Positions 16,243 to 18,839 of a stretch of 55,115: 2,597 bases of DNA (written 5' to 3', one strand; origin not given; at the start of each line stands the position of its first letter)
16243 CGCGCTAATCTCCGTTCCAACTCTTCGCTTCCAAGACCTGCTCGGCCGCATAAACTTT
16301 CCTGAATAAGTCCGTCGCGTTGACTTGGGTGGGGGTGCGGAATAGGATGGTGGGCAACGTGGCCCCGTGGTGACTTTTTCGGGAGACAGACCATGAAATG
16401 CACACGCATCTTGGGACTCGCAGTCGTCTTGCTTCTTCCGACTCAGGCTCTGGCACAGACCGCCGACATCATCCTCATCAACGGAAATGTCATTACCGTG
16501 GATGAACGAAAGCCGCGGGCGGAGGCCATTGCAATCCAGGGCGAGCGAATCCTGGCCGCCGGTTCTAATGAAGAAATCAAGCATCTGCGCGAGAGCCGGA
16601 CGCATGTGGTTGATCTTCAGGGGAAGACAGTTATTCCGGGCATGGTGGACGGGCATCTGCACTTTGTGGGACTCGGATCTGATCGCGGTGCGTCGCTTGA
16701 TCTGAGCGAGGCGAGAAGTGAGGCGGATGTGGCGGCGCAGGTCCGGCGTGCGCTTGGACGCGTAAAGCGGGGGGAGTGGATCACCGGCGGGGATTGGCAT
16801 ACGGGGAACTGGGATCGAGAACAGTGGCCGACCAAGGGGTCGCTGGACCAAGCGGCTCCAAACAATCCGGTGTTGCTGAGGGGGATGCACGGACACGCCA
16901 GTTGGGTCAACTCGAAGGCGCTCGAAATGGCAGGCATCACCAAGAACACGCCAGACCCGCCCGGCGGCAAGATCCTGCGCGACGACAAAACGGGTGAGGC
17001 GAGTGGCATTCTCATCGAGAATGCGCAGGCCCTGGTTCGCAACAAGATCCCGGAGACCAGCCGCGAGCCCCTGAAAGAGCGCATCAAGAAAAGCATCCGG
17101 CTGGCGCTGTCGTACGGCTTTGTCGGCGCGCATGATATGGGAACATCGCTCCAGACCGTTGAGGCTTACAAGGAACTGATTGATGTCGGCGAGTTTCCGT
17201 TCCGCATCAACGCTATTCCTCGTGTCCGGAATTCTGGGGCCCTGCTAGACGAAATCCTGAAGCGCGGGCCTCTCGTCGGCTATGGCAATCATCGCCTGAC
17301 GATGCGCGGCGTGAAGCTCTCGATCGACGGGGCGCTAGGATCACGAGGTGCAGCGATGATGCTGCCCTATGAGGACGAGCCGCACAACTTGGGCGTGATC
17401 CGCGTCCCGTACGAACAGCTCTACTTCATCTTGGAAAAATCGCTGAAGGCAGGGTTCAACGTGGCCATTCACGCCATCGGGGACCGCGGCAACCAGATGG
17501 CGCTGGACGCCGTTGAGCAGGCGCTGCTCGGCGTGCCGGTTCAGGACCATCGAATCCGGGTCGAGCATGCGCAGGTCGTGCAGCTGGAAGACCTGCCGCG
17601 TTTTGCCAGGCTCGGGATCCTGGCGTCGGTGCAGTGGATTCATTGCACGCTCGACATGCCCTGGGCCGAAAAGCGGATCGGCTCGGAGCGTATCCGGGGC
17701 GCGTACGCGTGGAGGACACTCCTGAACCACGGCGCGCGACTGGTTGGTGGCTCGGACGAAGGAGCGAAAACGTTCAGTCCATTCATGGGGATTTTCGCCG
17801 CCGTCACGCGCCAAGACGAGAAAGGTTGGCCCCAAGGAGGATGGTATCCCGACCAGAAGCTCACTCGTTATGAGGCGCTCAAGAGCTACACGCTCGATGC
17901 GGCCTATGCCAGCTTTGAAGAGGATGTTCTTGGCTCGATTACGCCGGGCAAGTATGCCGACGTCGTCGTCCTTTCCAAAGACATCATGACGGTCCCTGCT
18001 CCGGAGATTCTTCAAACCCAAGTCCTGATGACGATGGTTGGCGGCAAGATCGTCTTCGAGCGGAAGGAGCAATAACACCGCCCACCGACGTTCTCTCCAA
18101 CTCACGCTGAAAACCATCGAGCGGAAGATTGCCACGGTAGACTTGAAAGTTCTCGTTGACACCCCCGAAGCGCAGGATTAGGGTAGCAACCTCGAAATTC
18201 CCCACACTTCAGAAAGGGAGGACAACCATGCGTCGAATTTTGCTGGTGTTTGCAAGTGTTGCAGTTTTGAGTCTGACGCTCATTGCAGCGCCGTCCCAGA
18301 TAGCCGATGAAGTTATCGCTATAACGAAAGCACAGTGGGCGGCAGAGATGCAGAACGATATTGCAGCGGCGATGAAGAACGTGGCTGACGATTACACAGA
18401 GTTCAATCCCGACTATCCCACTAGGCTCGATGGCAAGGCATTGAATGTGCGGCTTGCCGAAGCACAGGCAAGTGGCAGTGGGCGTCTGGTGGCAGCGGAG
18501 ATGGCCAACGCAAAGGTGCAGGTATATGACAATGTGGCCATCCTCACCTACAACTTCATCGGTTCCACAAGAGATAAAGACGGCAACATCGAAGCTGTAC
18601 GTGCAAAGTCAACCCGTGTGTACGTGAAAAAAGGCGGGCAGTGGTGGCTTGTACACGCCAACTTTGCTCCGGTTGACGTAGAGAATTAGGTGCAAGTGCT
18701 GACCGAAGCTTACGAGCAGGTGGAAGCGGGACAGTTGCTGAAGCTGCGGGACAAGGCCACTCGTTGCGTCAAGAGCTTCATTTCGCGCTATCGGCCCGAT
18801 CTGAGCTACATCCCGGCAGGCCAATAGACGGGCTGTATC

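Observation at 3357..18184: One promoter cassette reused in front of at least ten unrelated island genes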

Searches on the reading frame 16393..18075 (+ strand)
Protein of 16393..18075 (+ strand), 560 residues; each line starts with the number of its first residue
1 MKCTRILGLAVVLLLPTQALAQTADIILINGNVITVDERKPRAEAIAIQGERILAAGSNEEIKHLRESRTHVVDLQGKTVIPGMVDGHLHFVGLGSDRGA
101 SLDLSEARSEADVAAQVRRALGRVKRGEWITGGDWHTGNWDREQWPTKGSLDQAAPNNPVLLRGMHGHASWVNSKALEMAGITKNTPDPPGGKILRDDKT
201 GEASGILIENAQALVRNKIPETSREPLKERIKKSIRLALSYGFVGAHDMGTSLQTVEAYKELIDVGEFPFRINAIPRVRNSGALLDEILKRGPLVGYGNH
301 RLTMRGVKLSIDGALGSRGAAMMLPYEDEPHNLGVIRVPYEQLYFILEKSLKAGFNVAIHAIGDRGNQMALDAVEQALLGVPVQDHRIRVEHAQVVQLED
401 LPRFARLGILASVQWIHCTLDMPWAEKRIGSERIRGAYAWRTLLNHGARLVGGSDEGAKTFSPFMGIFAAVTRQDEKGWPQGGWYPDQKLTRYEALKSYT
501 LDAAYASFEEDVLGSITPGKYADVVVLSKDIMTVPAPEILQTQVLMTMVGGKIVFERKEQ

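Call 14: search_protein_families(library=pfam, proteins=[window:16393-18075:+], max_evalue=0.01)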
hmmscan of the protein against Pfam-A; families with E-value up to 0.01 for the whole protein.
window:16393-18075:+ (560 aa): 2 families
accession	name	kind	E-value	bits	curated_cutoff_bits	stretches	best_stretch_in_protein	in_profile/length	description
PF07969.17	Amidohydro_3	-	2.3e-113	380.6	29.7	1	72-555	2-472/472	Amidohydrolase family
PF01979.26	Amidohydro_1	-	7e-15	55.5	25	1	338-554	132-345/345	Amidohydrolase family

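Call 15: find_encoding_contigs(protein=window:16393-18075:+, flank=10000, max_places=6)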
Protein window:16393-18075:+ (560 aa): 1 contig read that carries it; 1 place shown.
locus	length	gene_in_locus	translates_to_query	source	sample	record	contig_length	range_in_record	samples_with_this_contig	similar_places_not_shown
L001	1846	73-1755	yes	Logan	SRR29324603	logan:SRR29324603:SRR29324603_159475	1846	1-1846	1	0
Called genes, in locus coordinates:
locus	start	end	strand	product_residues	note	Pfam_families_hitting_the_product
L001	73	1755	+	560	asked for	PF07969:Amidohydro_3, PF01979:Amidohydro_1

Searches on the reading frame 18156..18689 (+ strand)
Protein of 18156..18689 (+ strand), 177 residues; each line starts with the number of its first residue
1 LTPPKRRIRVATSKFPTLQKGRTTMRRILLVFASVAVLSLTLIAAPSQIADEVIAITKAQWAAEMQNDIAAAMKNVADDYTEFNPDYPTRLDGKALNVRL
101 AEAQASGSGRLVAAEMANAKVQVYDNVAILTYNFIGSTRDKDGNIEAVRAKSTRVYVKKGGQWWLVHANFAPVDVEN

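Call 14: search_protein_families(library=pfam, proteins=[window:18156-18689:+], max_evalue=0.01)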
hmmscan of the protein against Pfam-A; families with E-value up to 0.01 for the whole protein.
window:18156-18689:+ (177 aa): 3 families
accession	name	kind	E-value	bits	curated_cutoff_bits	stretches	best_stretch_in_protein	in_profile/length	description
PF14534.12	DUF4440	-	9.7e-12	45.7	25.2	1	54-165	2-107/107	Domain of unknown function (DUF4440)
PF08332.16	CaMKII_AD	-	5.9e-11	43.1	22.1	1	51-168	3-122/128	Calcium/calmodulin dependent protein kinase II association domain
PF13474.12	SnoaL_3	-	1.6e-06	28.9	22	1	61-168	9-114/121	SnoaL-like domain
